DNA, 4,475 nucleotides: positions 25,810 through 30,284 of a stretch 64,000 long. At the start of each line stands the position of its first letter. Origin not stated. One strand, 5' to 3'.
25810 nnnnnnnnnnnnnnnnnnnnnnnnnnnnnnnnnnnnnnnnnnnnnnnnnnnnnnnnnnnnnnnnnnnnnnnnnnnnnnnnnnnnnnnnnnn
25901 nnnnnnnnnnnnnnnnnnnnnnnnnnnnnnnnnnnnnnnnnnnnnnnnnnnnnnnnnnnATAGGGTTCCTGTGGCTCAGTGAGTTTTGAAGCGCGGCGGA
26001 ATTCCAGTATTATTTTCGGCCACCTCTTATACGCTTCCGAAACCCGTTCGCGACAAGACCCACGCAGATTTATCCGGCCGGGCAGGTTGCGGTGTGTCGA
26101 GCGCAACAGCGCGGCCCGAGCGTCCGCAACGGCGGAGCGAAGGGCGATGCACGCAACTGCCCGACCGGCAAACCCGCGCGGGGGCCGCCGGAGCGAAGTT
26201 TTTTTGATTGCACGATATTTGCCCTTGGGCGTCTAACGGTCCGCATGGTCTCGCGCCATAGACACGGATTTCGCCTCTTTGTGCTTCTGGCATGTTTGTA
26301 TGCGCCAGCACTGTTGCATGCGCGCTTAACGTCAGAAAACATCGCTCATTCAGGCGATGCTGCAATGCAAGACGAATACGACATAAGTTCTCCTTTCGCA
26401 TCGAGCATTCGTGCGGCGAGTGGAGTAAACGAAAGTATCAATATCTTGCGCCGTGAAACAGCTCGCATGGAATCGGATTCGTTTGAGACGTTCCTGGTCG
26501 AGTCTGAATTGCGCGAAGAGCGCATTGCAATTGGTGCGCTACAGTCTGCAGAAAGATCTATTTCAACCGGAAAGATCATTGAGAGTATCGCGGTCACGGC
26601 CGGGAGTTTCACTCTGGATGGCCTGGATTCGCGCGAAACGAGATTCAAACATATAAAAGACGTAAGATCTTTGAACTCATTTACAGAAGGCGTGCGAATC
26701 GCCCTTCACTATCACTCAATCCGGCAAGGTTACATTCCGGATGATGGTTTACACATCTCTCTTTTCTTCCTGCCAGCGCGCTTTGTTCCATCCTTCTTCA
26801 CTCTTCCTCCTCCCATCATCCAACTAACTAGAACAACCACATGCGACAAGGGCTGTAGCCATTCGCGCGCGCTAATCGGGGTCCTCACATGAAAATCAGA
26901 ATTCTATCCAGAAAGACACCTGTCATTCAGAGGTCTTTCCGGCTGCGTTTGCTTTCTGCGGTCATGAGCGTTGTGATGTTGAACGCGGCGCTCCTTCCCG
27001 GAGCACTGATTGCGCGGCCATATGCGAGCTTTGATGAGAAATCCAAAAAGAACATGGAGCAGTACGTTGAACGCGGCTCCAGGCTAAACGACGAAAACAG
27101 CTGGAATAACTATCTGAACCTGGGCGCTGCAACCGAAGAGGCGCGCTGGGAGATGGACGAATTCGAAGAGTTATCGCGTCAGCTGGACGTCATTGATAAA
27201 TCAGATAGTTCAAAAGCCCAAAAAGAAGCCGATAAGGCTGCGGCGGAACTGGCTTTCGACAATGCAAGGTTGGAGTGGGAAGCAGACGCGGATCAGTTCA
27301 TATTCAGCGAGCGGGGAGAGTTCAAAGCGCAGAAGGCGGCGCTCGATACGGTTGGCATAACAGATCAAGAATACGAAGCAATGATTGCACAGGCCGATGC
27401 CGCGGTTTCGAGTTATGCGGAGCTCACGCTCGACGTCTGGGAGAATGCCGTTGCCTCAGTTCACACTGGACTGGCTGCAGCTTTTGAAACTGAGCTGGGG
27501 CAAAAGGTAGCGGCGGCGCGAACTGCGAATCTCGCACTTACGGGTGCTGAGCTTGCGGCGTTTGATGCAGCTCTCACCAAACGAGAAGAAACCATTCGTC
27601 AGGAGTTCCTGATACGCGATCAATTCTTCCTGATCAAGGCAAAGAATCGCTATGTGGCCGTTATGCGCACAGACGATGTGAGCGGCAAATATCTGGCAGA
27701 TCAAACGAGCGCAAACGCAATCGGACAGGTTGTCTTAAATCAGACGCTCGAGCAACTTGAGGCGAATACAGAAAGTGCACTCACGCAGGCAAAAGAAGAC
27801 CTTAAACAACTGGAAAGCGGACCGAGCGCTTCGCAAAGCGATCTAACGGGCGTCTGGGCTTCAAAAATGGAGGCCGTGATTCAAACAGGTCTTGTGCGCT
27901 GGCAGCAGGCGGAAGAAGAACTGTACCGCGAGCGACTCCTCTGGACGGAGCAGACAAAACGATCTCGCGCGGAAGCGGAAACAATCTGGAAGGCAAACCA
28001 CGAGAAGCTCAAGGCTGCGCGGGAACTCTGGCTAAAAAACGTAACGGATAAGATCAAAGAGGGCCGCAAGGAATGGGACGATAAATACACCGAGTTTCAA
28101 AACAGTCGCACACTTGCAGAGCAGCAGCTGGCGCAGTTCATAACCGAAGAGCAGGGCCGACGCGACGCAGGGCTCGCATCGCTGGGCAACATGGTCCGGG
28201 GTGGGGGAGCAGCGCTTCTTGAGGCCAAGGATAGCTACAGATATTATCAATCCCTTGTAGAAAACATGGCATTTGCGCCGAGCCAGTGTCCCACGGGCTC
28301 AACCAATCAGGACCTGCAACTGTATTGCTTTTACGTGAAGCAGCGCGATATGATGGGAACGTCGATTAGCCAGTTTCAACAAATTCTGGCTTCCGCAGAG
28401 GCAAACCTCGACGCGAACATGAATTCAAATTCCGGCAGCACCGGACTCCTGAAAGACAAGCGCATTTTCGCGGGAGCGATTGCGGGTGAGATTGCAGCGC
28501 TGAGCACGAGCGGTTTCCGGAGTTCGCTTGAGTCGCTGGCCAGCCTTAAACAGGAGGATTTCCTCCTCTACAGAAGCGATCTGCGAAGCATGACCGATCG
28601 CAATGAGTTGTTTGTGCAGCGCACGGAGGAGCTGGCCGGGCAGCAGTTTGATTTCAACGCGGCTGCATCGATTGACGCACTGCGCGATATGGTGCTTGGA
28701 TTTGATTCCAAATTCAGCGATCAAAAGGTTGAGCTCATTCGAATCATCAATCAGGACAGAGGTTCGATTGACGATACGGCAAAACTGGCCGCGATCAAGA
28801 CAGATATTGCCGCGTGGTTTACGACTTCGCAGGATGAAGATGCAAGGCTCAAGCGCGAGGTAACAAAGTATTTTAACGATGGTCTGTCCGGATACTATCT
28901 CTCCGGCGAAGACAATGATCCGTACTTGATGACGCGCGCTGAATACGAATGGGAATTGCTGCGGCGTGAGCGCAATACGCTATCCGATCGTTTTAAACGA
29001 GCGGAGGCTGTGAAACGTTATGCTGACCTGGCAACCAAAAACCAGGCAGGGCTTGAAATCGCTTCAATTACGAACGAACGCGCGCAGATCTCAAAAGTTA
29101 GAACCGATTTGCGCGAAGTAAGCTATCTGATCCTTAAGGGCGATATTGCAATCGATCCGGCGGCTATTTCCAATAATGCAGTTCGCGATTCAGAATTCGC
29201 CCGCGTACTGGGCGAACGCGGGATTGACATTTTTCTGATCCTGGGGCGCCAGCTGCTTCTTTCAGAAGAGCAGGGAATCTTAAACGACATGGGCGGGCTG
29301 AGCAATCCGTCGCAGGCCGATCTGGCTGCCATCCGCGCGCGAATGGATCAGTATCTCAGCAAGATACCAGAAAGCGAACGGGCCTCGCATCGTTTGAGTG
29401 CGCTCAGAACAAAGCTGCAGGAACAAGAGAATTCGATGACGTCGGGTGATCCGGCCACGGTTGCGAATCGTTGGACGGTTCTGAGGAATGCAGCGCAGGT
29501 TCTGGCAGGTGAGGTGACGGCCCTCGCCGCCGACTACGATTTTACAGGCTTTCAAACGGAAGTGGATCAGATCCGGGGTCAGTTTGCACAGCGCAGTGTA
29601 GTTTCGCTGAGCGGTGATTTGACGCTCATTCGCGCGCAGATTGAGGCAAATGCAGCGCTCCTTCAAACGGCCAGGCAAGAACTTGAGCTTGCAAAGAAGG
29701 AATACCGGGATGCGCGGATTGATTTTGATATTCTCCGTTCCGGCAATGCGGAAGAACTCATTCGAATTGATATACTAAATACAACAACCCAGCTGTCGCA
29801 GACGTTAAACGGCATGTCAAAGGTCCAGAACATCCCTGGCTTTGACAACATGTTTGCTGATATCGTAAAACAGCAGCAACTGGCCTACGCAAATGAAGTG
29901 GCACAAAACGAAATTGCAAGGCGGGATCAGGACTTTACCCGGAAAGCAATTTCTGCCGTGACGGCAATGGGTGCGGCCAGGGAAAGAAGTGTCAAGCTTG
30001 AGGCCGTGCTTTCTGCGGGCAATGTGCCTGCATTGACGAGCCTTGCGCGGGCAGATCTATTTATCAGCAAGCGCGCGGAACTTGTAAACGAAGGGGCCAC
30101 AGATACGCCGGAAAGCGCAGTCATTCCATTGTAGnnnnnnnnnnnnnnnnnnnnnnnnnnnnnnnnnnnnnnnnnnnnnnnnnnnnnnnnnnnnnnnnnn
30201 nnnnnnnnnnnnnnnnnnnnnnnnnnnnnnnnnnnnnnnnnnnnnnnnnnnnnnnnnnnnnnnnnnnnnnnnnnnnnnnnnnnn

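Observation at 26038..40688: Repeat-bracketed four-gene locus for two very large helical proteins of unknown family (candidate undescribed system)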

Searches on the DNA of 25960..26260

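Call 90: search_rna_families(source=window, start=25960, end=26260, threshold=evalue, max_evalue=1)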
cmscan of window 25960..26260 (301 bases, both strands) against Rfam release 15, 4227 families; matches with E-value up to 1: 0.
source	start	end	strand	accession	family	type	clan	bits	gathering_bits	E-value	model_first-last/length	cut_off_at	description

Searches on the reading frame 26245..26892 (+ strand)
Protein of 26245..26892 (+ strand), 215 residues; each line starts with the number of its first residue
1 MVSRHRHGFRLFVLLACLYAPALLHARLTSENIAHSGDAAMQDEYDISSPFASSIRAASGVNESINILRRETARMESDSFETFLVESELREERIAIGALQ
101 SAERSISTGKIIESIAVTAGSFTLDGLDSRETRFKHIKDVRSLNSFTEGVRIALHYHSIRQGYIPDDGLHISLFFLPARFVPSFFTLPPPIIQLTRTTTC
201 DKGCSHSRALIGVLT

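Call 6: search_protein_families(library=pfam, proteins=[window:26245-26892:+], max_evalue=1)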
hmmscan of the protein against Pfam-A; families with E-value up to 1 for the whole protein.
window:26245-26892:+ (215 aa): 0 families

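Call 7: search_protein_families(library=ncbifam, proteins=[window:26245-26892:+], max_evalue=1)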
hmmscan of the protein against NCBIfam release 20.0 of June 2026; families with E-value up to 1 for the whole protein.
window:26245-26892:+ (215 aa): 0 families

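Call 27: search_protein_families(library=phrogs, proteins=[window:26245-26892:+], max_evalue=0.1)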
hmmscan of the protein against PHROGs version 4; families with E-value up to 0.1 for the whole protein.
window:26245-26892:+ (215 aa): 0 families

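Call 105: search_protein_families(library=padloc, proteins=[window:26245-26892:+], max_evalue=0.01)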
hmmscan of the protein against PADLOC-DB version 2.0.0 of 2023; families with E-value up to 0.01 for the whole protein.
window:26245-26892:+ (215 aa): 0 families

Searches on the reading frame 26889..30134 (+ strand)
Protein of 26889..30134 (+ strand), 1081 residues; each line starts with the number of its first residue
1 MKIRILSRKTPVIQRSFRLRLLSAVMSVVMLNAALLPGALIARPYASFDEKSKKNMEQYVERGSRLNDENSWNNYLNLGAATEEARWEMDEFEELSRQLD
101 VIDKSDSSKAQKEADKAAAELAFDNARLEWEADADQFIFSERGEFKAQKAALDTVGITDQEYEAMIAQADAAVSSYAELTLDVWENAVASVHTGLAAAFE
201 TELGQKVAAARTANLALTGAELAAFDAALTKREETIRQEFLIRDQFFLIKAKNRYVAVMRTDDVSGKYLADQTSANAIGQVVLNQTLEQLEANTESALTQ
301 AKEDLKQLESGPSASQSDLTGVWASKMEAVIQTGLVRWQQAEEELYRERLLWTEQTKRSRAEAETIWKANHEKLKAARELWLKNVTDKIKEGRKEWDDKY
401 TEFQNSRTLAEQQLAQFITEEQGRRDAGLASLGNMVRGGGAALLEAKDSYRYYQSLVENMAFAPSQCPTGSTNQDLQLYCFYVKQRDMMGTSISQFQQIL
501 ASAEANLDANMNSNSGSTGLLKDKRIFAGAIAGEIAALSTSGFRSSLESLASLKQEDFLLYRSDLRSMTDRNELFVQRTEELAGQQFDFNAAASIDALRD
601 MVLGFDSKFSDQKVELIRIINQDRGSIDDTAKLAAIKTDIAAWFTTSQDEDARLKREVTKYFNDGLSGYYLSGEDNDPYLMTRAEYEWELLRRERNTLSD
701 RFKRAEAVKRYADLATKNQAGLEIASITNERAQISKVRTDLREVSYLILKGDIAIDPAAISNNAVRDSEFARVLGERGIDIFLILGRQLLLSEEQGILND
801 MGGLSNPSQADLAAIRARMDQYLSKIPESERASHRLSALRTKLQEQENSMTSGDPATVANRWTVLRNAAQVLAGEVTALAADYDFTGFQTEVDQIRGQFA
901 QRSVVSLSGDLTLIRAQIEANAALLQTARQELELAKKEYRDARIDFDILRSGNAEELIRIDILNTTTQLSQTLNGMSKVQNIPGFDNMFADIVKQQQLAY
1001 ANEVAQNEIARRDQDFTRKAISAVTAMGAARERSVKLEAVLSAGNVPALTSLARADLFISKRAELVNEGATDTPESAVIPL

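Call 6: search_protein_families(library=pfam, proteins=[window:26889-30134:+], max_evalue=1)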
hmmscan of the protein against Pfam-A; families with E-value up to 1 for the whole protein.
window:26889-30134:+ (1081 aa): 0 families

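Call 7: search_protein_families(library=ncbifam, proteins=[window:26889-30134:+], max_evalue=1)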
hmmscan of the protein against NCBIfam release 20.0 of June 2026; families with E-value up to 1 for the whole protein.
window:26889-30134:+ (1081 aa): 0 families

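Call 14: find_encoding_contigs(protein=window:26889-30134:+, flank=10000, max_places=6)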
Protein window:26889-30134:+ (1081 aa): no gene with exactly this product is on record in the collection.

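Call 27: search_protein_families(library=phrogs, proteins=[window:26889-30134:+], max_evalue=0.1)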
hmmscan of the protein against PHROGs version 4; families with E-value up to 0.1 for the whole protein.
window:26889-30134:+ (1081 aa): 1 family
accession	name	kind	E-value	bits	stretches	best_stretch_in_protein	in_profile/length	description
phrog_22272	-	unknown function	5.7e-16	56.9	1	15-470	53-501/4080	-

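Call 29: search_solved_structures(query=window:26889-30134:+, max_evalue=1)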
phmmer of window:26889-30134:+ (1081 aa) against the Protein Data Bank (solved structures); distinct sequences matched with E-value up to 1: 0.

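Call 30: search_dna_similar(query=window:26889-30134:+, collection=phages, mode=protein, max_evalue=0.001)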
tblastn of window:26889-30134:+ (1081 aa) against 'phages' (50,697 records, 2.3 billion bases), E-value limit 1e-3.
No match.

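Call 31: search_dna_similar(query=window:26889-30134:+, collection=plasmids, mode=protein, max_evalue=0.001)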
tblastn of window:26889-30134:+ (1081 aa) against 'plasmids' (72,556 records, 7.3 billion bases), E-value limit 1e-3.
No match.

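Call 105: search_protein_families(library=padloc, proteins=[window:26889-30134:+], max_evalue=0.01)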
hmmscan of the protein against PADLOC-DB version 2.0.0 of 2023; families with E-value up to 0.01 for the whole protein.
window:26889-30134:+ (1081 aa): 0 families
